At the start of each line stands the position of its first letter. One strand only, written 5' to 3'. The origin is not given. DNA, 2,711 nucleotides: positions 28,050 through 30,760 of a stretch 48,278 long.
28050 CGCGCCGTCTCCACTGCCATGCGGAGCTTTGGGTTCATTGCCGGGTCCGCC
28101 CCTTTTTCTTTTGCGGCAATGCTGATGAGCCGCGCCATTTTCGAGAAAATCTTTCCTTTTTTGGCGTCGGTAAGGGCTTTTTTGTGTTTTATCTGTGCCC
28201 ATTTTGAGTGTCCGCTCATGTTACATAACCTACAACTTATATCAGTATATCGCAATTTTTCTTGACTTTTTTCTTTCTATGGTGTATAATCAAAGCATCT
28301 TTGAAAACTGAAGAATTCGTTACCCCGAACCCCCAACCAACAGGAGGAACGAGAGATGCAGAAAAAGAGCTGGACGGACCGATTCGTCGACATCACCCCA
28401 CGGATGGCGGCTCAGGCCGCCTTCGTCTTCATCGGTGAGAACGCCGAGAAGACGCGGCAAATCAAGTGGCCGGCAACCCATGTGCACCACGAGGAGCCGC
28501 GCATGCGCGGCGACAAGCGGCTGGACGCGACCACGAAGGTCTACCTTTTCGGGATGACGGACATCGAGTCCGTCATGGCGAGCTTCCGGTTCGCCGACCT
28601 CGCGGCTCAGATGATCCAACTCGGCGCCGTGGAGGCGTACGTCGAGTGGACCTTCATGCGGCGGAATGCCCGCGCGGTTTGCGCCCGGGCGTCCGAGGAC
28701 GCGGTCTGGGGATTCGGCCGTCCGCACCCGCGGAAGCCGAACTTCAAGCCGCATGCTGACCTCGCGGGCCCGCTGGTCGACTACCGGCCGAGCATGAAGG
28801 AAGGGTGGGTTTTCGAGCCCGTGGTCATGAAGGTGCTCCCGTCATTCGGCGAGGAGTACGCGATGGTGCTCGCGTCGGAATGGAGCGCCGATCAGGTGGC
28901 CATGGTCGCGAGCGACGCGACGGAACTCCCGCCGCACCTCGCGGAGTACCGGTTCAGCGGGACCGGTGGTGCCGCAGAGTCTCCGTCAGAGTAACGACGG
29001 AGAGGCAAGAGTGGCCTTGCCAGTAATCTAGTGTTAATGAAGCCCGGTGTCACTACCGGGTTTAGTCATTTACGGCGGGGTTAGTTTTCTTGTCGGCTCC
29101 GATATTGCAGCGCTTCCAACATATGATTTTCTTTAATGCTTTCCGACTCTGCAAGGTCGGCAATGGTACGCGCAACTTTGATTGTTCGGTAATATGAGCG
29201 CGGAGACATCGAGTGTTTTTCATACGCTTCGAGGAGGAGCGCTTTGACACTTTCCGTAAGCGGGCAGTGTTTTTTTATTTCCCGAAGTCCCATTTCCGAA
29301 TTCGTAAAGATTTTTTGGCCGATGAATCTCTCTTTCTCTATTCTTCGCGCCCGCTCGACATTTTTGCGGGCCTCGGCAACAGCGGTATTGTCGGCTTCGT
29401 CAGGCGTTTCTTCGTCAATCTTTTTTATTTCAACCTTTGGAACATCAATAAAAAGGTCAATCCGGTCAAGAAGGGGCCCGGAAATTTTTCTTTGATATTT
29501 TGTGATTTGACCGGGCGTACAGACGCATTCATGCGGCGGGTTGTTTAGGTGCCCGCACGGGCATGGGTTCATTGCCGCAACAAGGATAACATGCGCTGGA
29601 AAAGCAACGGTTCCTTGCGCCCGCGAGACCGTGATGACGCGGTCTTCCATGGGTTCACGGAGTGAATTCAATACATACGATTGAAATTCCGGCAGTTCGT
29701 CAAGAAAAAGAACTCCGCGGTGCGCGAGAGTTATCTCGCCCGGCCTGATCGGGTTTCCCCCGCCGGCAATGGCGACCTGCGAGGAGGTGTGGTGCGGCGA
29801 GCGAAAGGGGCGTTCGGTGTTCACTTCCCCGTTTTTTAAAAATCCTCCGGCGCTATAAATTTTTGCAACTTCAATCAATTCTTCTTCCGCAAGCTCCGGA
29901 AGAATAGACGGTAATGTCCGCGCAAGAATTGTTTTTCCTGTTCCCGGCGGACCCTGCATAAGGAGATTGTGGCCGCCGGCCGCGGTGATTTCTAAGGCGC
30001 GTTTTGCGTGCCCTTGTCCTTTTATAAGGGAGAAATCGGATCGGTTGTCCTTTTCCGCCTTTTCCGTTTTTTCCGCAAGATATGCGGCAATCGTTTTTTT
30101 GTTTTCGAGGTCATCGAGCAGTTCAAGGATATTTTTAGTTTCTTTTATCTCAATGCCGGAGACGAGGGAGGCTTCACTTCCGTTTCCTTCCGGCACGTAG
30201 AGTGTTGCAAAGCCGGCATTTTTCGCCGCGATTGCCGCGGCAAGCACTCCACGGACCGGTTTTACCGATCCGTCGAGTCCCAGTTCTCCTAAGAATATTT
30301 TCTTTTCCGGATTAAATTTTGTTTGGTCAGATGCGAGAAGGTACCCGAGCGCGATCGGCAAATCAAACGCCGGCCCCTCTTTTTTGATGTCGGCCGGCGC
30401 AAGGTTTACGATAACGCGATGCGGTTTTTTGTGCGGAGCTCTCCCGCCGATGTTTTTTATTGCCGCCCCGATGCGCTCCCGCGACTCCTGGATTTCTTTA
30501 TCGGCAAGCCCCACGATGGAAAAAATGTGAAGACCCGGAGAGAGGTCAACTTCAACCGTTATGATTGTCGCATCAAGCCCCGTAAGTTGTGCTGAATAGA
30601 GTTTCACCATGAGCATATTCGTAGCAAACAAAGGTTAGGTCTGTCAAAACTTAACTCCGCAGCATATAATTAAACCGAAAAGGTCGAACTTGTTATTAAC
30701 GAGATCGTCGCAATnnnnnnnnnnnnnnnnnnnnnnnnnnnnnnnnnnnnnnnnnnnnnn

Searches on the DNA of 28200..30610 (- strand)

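Call 60: search_rna_families(source=window, start=28200, end=29120, threshold=evalue, max_evalue=1)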
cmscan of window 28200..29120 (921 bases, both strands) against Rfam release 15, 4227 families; matches with E-value up to 1: 0.
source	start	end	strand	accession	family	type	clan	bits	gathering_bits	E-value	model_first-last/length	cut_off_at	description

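Call 77: search_rna_families(sources=[L030, L031, L019], threshold=gathering, show_alignments=1)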
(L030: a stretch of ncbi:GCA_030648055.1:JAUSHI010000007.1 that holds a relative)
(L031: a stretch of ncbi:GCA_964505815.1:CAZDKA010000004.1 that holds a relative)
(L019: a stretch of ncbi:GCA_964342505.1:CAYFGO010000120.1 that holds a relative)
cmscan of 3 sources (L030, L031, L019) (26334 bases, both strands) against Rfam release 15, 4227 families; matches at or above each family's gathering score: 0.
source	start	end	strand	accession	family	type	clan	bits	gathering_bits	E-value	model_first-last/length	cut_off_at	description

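Call 79: search_rna_families(source=L030, start=8450, end=9500, threshold=evalue, max_evalue=1)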
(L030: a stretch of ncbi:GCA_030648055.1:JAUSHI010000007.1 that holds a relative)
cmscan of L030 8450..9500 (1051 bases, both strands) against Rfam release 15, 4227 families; matches with E-value up to 1: 1.
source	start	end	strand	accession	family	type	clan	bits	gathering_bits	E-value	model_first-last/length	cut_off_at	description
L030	9236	9291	-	RF00393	SNORA8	Gene; snRNA; snoRNA; HACA-box;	CL00026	19.8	38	0.75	69-123/139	no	Small nucleolar RNA SNORA8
